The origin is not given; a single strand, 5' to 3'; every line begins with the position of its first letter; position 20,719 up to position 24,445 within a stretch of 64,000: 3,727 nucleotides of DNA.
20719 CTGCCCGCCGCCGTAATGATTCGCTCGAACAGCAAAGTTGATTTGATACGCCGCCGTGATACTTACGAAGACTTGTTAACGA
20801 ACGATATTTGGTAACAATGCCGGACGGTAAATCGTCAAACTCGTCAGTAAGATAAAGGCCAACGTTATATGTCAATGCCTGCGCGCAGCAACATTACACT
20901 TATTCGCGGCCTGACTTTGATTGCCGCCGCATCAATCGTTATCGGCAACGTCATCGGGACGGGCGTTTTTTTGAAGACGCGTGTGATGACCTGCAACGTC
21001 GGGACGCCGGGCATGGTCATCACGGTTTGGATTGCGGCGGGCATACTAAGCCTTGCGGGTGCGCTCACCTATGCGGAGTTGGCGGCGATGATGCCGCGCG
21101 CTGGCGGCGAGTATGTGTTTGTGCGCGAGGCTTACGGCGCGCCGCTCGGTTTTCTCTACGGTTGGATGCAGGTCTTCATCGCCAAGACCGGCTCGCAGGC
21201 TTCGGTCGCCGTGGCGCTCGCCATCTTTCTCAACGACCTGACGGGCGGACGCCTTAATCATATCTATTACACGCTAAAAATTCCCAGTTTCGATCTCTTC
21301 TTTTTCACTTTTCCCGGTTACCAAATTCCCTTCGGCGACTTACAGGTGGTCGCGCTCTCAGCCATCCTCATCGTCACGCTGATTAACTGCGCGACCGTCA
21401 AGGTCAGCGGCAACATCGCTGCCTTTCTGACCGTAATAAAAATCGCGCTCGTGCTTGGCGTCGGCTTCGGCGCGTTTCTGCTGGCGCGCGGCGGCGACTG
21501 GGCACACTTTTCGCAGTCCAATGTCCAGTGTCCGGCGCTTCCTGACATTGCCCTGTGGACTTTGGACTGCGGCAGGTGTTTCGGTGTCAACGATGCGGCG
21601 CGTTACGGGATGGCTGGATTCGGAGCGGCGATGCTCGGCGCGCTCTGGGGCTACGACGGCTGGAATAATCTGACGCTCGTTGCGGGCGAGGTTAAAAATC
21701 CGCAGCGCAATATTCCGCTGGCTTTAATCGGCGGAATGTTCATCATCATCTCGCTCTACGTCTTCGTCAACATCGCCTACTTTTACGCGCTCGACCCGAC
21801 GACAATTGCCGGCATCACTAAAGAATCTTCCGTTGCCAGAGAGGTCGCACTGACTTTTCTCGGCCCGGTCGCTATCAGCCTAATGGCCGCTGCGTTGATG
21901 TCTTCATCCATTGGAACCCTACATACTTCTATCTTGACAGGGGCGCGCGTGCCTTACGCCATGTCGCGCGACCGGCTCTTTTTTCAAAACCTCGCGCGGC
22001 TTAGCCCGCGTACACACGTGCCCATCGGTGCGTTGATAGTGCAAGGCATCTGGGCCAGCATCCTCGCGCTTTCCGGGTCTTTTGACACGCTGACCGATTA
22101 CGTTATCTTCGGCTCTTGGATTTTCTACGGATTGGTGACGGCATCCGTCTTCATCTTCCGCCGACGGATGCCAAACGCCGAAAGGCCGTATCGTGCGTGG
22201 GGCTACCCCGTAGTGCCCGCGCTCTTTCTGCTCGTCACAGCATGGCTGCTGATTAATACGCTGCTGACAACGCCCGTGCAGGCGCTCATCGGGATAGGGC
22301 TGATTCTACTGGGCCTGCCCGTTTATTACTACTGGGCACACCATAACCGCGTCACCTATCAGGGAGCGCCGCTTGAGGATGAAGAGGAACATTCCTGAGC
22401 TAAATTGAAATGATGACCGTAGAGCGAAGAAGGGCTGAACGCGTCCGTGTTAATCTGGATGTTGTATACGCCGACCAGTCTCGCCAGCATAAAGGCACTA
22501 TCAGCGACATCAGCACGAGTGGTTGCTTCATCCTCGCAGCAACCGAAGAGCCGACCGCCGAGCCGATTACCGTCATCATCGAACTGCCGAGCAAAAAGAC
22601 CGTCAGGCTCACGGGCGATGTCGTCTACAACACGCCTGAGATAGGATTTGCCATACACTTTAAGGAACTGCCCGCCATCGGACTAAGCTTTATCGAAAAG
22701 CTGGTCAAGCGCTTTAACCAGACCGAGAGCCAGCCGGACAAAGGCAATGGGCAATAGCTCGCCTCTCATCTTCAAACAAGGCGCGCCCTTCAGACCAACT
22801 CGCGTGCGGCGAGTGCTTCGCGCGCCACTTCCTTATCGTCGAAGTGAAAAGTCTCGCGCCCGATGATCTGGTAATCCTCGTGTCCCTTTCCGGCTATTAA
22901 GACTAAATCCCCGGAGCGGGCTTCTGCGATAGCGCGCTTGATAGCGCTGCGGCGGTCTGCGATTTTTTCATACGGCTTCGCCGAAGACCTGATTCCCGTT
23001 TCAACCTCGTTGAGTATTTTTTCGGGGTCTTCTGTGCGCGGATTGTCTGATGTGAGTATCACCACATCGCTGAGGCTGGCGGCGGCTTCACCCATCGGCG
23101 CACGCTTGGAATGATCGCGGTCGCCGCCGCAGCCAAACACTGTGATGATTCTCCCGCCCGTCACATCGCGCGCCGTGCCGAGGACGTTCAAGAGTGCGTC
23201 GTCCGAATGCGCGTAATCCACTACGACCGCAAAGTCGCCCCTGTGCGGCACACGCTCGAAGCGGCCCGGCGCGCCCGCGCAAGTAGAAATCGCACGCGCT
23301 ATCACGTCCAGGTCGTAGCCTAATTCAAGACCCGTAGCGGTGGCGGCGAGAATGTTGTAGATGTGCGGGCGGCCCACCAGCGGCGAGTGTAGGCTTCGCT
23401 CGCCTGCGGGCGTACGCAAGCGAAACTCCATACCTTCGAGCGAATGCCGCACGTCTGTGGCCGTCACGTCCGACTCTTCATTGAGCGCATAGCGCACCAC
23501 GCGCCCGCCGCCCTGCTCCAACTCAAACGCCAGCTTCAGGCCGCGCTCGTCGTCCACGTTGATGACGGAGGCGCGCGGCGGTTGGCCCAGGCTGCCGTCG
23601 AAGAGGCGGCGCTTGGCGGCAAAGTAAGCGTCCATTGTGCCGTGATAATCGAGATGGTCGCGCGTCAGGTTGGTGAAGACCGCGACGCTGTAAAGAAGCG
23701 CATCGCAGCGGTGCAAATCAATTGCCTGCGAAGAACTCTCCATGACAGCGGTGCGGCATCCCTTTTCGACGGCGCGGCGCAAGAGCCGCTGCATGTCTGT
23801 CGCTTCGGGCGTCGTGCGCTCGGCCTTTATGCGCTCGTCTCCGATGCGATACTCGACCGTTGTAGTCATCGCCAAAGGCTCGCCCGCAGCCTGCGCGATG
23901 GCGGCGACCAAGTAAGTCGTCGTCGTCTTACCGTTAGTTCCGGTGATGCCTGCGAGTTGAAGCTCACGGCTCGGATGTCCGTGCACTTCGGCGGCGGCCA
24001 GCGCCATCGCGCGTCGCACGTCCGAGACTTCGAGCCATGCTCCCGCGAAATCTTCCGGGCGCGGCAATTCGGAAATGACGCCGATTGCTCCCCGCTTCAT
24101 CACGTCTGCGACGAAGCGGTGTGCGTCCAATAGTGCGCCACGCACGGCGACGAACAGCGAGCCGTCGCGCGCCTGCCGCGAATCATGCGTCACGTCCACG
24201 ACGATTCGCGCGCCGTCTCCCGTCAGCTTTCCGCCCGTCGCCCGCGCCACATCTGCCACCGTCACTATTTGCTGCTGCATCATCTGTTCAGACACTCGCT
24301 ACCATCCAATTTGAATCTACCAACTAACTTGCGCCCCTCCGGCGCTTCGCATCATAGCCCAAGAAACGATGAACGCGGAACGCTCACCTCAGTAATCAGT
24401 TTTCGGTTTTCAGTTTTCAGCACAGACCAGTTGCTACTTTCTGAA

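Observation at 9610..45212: Family of long intergenic hairpins whose arms are tandem heptamers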

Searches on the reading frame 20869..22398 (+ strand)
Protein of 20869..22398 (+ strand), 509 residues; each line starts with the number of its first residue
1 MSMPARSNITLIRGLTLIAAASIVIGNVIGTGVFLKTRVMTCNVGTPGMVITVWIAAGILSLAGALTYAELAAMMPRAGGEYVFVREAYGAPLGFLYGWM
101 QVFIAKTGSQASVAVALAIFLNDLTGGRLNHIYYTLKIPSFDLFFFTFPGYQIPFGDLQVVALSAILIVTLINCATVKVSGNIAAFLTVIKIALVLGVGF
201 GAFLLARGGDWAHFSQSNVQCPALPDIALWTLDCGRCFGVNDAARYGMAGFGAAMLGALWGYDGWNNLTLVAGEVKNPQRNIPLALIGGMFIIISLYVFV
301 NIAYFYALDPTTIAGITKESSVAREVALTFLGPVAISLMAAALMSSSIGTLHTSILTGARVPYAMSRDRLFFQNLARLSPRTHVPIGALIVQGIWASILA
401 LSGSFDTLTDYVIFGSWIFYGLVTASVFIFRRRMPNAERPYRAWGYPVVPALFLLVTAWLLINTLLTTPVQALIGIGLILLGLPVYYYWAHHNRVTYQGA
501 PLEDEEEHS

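Call 76: search_protein_families(library=pfam, proteins=[window:20869-22398:+], max_evalue=0.00001)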
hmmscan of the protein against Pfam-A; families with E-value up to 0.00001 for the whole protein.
window:20869-22398:+ (509 aa): 2 families
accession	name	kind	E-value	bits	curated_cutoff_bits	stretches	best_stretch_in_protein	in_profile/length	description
PF13520.12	AA_permease_2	-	3.9e-52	178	27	1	15-471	1-411/427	Amino acid permease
PF00324.27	AA_permease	-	1.7e-33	116.5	24.6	1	22-472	4-443/470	Amino acid permease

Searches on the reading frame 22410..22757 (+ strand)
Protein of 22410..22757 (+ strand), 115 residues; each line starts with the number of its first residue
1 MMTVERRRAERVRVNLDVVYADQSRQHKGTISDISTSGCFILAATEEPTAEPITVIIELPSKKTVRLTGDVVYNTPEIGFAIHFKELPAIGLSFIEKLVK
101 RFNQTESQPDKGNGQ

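Call 76: search_protein_families(library=pfam, proteins=[window:22410-22757:+], max_evalue=0.00001)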
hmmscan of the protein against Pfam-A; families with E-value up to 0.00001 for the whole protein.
window:22410-22757:+ (115 aa): 1 family
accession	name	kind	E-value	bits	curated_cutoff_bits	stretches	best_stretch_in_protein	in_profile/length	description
PF07238.19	PilZ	-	2e-13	51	22.5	1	5-98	1-99/102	PilZ domain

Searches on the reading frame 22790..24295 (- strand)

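Call 16: search_protein_families(library=pfam, proteins=[window:22790-24295:-])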
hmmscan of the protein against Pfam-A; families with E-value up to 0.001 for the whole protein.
window:22790-24295:- (501 aa): 2 families
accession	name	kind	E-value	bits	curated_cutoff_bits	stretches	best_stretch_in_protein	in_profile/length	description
PF08245.18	Mur_ligase_M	-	3.6e-51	174.4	24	1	117-321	1-199/200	Mur ligase middle domain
PF02875.26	Mur_ligase_C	-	4.4e-35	121.7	28.4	1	344-471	1-127/127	Mur ligase, glutamate ligase domain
